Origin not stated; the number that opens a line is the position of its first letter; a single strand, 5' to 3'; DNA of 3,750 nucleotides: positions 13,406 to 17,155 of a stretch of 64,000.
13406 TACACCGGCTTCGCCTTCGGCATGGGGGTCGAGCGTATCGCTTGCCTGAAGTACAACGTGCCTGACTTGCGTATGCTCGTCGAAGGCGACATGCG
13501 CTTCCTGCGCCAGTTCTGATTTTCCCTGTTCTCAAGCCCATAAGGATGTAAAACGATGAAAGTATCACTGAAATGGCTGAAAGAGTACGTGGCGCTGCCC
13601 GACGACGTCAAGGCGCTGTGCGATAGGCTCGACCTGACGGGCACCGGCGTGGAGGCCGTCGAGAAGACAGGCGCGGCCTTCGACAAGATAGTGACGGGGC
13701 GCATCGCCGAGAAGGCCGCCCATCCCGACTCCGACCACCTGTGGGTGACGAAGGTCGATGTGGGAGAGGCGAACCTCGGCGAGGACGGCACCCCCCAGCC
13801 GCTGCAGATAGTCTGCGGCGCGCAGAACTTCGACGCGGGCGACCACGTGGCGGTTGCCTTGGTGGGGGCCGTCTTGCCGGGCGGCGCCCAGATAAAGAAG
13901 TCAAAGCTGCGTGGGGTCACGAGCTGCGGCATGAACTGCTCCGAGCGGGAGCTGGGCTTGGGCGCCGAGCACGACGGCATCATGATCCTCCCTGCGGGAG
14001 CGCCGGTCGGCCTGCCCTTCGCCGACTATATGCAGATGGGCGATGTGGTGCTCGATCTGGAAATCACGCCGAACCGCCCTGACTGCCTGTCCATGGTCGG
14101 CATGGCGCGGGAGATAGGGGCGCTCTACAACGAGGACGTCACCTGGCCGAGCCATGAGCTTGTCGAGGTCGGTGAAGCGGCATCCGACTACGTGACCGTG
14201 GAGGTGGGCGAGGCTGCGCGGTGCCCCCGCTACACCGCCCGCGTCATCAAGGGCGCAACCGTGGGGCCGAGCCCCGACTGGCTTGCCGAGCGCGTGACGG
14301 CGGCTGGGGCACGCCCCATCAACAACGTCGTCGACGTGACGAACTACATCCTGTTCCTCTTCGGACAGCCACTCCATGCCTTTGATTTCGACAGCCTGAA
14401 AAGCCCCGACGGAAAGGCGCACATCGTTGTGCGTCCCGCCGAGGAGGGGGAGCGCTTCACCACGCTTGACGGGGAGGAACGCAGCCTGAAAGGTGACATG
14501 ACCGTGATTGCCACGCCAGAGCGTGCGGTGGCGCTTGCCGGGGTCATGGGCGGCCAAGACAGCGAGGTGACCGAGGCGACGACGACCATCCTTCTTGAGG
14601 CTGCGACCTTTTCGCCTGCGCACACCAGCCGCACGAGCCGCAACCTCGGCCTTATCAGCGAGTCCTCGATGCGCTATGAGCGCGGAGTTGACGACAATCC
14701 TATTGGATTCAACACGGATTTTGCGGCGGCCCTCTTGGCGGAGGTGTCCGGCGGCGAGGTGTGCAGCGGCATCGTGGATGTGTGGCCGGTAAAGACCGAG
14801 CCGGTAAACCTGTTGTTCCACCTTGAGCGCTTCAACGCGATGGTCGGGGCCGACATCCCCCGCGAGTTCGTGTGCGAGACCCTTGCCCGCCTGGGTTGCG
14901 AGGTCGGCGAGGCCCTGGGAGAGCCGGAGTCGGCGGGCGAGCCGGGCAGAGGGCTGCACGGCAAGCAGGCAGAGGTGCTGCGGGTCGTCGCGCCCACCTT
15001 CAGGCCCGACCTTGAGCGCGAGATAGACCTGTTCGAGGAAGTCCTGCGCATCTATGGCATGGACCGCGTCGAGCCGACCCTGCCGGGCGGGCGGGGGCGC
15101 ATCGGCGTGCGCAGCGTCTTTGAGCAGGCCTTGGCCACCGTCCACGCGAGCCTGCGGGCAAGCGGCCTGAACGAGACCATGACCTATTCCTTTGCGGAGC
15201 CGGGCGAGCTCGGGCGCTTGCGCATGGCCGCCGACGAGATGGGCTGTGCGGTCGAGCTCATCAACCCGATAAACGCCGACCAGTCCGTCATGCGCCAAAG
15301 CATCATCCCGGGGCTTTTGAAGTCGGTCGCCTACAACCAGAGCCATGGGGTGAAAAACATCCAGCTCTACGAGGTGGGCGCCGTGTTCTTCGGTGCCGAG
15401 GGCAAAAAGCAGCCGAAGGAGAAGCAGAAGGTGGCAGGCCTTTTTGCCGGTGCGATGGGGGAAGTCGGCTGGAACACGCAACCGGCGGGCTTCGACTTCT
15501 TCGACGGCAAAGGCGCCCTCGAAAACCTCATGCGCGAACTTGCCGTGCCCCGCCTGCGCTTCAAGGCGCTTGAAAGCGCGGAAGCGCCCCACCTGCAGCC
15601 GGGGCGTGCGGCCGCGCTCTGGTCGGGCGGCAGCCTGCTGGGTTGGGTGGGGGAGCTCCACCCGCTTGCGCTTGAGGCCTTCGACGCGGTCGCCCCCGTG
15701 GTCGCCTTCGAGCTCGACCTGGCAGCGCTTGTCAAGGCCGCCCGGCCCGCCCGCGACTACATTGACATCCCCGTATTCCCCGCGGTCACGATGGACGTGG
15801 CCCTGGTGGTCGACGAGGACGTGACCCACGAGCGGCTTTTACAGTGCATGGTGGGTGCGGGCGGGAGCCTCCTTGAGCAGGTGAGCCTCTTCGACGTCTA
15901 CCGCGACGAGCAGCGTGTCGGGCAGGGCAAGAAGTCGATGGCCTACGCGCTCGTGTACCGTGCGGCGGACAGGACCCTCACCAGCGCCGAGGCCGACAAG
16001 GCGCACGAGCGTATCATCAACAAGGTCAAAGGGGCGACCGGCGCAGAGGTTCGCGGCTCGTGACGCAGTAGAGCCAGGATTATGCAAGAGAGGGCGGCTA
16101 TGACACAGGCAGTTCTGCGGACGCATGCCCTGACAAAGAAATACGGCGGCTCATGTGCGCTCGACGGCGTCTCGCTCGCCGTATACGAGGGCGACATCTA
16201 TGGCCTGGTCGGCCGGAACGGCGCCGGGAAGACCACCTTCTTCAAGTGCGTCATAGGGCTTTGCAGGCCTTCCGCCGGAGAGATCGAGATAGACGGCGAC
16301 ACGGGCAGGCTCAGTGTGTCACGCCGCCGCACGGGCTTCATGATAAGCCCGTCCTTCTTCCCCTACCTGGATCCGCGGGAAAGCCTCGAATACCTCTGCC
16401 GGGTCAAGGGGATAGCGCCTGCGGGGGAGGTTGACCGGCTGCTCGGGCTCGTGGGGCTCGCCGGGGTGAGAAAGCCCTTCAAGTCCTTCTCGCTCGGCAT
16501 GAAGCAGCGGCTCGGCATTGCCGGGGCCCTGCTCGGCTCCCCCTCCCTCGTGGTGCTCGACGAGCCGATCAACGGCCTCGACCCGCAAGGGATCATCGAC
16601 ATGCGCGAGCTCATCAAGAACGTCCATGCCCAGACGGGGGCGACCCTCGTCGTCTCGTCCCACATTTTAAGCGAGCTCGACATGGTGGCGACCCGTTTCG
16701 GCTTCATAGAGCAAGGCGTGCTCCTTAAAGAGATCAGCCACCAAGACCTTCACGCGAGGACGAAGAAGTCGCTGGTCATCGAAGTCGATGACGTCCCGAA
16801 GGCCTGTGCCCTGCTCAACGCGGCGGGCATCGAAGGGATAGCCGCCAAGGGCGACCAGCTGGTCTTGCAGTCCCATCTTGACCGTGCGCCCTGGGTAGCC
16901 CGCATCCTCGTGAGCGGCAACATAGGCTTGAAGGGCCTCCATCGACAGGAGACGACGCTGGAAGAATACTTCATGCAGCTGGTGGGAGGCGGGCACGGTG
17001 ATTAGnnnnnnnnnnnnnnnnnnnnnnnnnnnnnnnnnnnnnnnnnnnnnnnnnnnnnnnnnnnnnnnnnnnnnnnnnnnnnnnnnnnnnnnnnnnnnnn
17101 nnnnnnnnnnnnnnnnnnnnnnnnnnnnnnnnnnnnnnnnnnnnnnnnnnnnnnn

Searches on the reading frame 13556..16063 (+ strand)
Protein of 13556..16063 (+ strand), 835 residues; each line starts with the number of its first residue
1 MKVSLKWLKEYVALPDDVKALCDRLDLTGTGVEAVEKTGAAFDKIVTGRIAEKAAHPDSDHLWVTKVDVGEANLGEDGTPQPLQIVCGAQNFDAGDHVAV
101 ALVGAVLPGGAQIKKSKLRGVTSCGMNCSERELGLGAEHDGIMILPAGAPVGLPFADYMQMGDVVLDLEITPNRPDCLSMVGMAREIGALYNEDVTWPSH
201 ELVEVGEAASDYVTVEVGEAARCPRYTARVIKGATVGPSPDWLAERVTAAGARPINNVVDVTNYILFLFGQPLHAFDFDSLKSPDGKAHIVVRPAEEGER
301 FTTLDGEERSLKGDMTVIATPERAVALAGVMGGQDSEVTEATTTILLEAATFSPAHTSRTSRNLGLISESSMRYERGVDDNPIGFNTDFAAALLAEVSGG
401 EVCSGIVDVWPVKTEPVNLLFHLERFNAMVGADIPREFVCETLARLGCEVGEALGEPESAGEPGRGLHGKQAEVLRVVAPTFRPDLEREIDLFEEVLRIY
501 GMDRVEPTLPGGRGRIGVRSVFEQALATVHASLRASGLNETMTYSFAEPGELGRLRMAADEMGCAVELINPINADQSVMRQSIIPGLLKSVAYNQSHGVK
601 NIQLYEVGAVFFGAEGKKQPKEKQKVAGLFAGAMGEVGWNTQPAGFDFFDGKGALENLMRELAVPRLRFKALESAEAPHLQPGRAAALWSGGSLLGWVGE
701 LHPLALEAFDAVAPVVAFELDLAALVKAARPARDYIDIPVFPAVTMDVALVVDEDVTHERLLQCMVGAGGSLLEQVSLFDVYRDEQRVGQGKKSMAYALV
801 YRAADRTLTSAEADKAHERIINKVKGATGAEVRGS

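Call 18: search_protein_families(library=pfam, proteins=[window:13556-16063:+], max_evalue=0.0001)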
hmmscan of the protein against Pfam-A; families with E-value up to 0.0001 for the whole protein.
window:13556-16063:+ (835 aa): 5 families
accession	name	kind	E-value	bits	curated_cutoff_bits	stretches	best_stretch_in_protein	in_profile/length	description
PF03483.22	B3_4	-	2.5e-61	206.7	29.3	1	223-399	2-174/174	B3/4 domain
PF17759.6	tRNA_synthFbeta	-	6.2e-59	199.5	22.4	1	506-722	2-214/214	Phenylalanyl tRNA synthetase beta chain CLM domain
PF03147.19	FDX-ACB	-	9.9e-26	90.5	31.1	1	739-833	1-94/94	Ferredoxin-fold anticodon binding domain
PF01588.26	tRNA_bind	-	4.7e-17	62.3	27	1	45-152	1-94/96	Putative tRNA binding domain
PF03484.21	B5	-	7.6e-16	58.5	28.6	1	421-501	3-66/67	tRNA synthetase B5 domain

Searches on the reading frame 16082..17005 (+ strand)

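Call 18: search_protein_families(library=pfam, proteins=[window:16082-17005:+], max_evalue=0.0001)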
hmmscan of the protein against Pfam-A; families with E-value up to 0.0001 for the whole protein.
window:16082-17005:+ (307 aa): 2 families
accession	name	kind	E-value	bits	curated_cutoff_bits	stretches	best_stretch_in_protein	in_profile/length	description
PF00005.33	ABC_tran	-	1.1e-23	84.7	25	1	27-164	1-137/137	ABC transporter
PF13304.12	AAA_21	-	4.2e-15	57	27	1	132-200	234-304/304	AAA domain, putative AbiEii toxin, Type IV TA system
